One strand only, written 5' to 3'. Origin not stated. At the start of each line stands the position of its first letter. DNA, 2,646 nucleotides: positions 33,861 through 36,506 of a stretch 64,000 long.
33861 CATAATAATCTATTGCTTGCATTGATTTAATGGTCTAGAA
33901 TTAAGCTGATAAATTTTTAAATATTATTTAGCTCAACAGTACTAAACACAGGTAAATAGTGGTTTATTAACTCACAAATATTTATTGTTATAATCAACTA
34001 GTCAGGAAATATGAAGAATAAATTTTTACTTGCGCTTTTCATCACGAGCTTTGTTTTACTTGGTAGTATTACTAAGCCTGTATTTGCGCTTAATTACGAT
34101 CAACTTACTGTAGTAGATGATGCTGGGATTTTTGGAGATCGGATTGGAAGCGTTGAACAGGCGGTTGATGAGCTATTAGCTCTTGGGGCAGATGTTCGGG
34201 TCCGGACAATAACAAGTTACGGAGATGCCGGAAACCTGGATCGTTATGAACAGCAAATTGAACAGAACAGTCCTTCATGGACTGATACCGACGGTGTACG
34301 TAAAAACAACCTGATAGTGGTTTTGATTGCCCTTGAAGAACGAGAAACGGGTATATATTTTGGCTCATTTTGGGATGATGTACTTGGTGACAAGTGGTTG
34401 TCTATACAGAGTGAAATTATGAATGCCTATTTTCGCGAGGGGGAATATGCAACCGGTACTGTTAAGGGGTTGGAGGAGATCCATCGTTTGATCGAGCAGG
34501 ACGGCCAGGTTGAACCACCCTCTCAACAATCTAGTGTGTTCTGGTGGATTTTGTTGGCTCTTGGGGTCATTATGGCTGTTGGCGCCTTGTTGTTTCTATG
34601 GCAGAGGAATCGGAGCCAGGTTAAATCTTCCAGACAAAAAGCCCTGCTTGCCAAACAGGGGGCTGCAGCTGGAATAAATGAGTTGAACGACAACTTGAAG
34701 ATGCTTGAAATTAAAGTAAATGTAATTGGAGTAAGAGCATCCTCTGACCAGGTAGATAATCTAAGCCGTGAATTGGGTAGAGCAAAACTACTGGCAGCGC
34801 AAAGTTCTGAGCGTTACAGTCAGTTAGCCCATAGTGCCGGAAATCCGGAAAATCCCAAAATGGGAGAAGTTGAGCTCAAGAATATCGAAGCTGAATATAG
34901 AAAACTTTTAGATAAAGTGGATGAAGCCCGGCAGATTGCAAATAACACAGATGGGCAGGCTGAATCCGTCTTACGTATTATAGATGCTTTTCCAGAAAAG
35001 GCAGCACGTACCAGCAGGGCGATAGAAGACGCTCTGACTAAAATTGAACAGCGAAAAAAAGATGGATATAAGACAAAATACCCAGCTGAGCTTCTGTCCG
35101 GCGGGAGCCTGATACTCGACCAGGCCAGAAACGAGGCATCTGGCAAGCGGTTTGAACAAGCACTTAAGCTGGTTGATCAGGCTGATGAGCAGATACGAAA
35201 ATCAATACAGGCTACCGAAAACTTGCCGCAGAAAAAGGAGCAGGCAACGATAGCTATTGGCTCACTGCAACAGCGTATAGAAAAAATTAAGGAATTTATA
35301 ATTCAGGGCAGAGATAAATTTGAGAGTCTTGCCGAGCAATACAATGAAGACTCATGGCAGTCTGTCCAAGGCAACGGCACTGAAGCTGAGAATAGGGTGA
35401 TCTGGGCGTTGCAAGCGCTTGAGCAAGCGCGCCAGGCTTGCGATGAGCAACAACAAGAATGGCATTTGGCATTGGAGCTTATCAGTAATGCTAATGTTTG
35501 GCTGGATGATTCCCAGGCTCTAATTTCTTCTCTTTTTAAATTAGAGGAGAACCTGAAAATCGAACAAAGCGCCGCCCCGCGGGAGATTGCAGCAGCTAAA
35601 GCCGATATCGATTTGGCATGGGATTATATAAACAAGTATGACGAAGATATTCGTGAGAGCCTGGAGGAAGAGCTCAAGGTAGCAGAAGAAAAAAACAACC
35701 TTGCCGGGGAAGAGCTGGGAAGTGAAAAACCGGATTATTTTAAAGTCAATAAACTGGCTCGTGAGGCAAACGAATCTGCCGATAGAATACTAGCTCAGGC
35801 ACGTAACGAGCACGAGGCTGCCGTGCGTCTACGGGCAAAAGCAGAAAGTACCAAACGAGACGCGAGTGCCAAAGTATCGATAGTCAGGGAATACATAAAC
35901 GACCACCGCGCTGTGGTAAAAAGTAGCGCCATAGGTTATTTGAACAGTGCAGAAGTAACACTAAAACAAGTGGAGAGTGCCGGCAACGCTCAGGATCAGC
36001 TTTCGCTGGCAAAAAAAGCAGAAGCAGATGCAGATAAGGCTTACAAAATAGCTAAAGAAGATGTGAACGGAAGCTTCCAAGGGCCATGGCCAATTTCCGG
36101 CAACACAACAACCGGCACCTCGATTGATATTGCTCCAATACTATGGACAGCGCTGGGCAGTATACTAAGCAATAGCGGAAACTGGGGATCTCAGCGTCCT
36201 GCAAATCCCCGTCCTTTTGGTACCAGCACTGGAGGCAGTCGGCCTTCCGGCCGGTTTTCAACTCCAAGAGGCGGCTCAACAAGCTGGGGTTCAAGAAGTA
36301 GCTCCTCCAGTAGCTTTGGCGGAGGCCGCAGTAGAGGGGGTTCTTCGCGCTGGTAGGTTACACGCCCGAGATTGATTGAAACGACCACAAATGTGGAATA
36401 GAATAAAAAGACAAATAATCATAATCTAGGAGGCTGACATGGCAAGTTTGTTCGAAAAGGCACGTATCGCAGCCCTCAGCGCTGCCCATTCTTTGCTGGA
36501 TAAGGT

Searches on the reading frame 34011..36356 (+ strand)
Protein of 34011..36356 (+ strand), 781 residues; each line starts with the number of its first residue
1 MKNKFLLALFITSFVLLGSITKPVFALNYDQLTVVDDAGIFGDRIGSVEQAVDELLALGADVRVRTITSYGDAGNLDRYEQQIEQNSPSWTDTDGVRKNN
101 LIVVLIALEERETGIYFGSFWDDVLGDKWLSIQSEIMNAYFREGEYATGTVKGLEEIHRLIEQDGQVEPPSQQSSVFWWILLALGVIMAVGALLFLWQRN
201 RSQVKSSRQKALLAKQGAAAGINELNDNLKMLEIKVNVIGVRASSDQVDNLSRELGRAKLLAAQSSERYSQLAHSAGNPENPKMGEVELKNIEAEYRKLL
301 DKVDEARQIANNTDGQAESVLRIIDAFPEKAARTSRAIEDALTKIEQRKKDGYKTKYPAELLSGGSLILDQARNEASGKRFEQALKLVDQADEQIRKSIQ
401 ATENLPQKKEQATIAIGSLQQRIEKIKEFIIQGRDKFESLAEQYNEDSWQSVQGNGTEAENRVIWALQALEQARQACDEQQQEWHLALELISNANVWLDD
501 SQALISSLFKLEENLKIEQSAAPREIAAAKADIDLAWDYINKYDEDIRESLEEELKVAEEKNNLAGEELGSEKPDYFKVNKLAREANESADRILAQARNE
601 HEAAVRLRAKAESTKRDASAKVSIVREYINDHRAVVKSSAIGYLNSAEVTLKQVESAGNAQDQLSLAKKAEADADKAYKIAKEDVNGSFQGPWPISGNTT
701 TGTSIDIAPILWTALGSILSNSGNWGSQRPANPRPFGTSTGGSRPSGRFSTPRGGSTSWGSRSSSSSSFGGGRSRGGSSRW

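Call 91: search_protein_families(library=pfam, proteins=[window:34011-36356:+], max_evalue=0.00001)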
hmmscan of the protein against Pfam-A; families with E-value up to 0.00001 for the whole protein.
window:34011-36356:+ (781 aa): 1 family
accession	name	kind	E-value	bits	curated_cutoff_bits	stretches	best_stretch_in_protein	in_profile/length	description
PF04536.20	TPM_phosphatase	-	2e-09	37.9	22.1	1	34-159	1-124/125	TPM domain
